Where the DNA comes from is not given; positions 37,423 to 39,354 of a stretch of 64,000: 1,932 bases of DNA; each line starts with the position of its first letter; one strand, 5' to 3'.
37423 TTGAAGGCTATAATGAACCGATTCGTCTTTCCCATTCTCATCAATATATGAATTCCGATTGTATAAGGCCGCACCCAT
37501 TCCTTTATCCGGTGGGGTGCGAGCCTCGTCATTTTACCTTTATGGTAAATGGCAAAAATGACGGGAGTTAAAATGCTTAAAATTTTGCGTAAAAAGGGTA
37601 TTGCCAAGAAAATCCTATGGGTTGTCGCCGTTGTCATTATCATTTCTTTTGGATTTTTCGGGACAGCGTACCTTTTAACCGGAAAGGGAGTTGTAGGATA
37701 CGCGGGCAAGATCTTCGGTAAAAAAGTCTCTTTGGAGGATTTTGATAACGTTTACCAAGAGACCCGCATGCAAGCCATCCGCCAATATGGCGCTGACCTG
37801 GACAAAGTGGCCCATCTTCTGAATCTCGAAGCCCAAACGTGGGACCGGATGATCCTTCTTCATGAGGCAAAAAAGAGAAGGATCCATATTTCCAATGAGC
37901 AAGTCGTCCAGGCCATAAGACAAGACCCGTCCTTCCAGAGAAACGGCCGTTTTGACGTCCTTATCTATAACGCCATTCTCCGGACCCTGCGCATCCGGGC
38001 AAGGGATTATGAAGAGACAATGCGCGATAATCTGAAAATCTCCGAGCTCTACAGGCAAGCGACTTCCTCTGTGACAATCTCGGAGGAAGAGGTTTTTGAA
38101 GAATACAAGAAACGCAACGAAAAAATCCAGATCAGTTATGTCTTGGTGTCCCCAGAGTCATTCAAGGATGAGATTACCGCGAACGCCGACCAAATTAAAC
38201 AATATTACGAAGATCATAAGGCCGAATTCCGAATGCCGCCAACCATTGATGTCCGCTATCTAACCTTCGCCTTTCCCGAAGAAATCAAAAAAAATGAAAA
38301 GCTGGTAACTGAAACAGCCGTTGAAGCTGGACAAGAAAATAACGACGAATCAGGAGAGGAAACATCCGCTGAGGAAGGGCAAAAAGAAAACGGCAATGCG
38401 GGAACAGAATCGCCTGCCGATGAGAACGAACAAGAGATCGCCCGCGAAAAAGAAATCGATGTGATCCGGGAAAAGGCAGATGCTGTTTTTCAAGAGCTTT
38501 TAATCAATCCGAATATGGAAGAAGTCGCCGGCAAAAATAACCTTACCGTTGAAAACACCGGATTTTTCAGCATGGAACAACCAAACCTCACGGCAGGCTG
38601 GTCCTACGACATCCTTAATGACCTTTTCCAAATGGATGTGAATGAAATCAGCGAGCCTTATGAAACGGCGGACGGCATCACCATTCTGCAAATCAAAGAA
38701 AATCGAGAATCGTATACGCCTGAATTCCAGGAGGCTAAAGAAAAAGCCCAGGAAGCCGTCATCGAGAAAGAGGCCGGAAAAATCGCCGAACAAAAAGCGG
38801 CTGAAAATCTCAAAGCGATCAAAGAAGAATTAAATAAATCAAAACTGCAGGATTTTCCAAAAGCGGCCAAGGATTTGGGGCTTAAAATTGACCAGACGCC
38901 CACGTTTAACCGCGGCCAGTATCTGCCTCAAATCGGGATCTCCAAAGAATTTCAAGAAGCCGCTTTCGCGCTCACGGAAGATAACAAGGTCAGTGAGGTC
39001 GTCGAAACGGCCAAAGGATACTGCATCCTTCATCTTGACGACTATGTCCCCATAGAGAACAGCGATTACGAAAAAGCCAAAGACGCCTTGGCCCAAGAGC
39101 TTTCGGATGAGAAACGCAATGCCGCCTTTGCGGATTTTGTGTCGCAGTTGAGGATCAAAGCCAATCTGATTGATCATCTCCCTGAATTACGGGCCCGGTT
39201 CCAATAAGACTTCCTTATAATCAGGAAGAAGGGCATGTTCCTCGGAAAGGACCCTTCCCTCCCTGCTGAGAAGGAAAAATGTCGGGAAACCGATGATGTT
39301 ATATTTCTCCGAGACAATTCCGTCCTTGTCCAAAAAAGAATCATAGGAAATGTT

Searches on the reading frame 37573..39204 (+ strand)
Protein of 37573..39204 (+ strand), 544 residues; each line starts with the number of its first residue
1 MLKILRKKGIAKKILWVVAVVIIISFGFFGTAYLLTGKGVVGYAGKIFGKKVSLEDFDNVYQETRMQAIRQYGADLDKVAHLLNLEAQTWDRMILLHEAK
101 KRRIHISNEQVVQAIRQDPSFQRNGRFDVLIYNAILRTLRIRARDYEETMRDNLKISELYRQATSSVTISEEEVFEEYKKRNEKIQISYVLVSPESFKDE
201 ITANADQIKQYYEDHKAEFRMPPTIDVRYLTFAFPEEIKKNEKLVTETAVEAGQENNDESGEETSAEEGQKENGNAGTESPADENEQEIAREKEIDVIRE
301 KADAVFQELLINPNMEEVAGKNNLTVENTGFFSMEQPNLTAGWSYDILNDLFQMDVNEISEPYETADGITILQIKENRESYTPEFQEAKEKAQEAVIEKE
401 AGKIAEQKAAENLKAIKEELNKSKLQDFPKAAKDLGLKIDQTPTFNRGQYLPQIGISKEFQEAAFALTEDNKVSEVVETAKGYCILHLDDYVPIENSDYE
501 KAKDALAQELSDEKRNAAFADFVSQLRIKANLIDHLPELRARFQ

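Call 58: find_homologous_proteins(query=window:37573-39204:+, max_evalue=1e-80)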
Query window:37573-39204:+ (544 aa): 201 proteins with E <= 1e-80 among 8000 candidates; the best 120 are listed.
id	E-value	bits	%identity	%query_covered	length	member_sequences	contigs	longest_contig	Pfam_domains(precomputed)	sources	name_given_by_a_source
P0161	0.0e+0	1182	100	100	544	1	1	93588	PF13145.13,PF00639.28,PF13624.12,PF13623.12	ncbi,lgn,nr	ncbi:MAG: SurA N-terminal domain-containing protein [Candidatus Omnitrophica bacterium]|nr:SurA N-te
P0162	3.1e-236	803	69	100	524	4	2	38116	PF13145.13,PF00639.28,PF13624.12,PF13623.12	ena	-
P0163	6.9e-236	802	68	100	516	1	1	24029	PF13145.13,PF00639.28,PF13624.12,PF13623.12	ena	-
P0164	4.4e-227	773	67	100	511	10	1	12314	PF13145.13,PF00639.28,PF13624.12,PF13616.13,PF13623.12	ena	-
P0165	1.6e-222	758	65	99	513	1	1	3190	PF13145.13,PF00639.28,PF13624.12,PF13623.12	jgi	jgi:peptidyl-prolyl cis-trans isomerase D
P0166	8.6e-219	745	62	100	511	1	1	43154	PF13145.13,PF00639.28,PF13624.12,PF13616.13,PF13623.12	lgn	-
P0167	1.6e-218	745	64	99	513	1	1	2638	PF13145.13,PF00639.28,PF13624.12,PF13616.13,PF13623.12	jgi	-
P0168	9.3e-218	742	64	99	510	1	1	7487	PF13145.13,PF00639.28,PF13624.12,PF13623.12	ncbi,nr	ncbi:MAG TPA: peptidyl-prolyl cis-trans isomerase [Candidatus Omnitrophota bacterium]|nr:peptidyl-pr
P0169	2.4e-216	737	63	99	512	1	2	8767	PF13145.13,PF00639.28,PF13624.12,PF13623.12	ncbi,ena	-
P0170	2.4e-215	734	63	99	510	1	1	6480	PF13145.13,PF00639.28,PF13624.12,PF13616.13,PF13623.12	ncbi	-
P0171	1.7e-211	721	60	100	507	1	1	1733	PF13145.13,PF00639.28,PF13624.12,PF13623.12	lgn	-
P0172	1.1e-206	705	63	95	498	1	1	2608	PF13145.13,PF00639.28,PF13624.12,PF13623.12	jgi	-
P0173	6.5e-204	696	59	100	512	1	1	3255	PF13145.13,PF00639.28,PF13624.12,PF13616.13,PF13623.12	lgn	-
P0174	4.8e-203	693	60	100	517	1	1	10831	PF13145.13,PF00639.28,PF13624.12,PF13623.12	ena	-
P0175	1.0e-202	692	58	100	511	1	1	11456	PF13145.13,PF00639.28,PF13624.12,PF13623.12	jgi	-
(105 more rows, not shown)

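Call 59: find_encoding_contigs(protein=P0162, flank=1200, max_places=1)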
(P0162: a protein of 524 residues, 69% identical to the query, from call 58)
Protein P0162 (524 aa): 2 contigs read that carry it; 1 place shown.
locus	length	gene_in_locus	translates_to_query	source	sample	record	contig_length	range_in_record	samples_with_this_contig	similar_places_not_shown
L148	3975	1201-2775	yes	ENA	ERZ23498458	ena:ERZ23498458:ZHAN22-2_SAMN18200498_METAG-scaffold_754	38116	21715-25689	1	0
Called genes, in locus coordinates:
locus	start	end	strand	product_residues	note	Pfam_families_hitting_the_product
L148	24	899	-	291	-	PF12974:Phosphonate-bd (faint), PF01634:HisG, PF09084:NMT1 (weak), PF08029:HisG_C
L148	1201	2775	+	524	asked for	PF13623:SurA_N_2, PF13624:SurA_N_3, PF13145:Rotamase_2, PF00639:Rotamase (faint), PF13145:Rotamase_2 (weak)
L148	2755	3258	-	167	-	PF00578:AhpC-TSA, PF08534:Redoxin, PF00085:Thioredoxin (faint), PF13098:Thioredoxin_2, PF13905:Thioredoxin_8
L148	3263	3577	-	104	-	PF03091:CutA1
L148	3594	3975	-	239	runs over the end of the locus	PF02578:Cu-oxidase_4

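Call 60: find_encoding_contigs(protein=P0166, flank=1200, max_places=1)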
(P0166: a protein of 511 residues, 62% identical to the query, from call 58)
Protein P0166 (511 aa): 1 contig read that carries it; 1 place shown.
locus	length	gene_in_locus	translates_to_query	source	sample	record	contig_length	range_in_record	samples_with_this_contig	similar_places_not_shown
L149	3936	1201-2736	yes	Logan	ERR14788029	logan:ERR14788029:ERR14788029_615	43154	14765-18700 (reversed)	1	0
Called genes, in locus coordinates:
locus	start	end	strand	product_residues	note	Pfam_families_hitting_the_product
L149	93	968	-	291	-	PF01634:HisG, PF08029:HisG_C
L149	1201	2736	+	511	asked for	PF13623:SurA_N_2, PF13624:SurA_N_3, PF13145:Rotamase_2, PF13616:Rotamase_3 (faint), PF00639:Rotamase (faint), PF13145:Rotamase_2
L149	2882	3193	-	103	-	PF03091:CutA1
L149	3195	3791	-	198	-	PF02578:Cu-oxidase_4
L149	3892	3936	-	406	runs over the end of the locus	PF28217:FAM81B (weak), PF02646:RmuC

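Call 61: find_encoding_contigs(protein=P0163, flank=1200, max_places=1)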
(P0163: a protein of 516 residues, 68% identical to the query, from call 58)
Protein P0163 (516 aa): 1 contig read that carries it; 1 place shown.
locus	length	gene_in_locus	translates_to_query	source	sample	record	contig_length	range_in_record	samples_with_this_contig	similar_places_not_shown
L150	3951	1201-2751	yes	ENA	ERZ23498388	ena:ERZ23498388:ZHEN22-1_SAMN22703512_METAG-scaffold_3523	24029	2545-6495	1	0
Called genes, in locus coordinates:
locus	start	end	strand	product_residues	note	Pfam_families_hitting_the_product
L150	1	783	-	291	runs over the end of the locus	PF01634:HisG, PF09084:NMT1 (faint), PF08029:HisG_C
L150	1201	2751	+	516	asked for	PF13623:SurA_N_2, PF13624:SurA_N_3, PF13145:Rotamase_2, PF00639:Rotamase (faint), PF13145:Rotamase_2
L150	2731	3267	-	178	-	PF00578:AhpC-TSA, PF08534:Redoxin, PF00085:Thioredoxin (weak), PF13098:Thioredoxin_2, PF13905:Thioredoxin_8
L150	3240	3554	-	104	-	PF03091:CutA1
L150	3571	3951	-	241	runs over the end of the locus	PF02578:Cu-oxidase_4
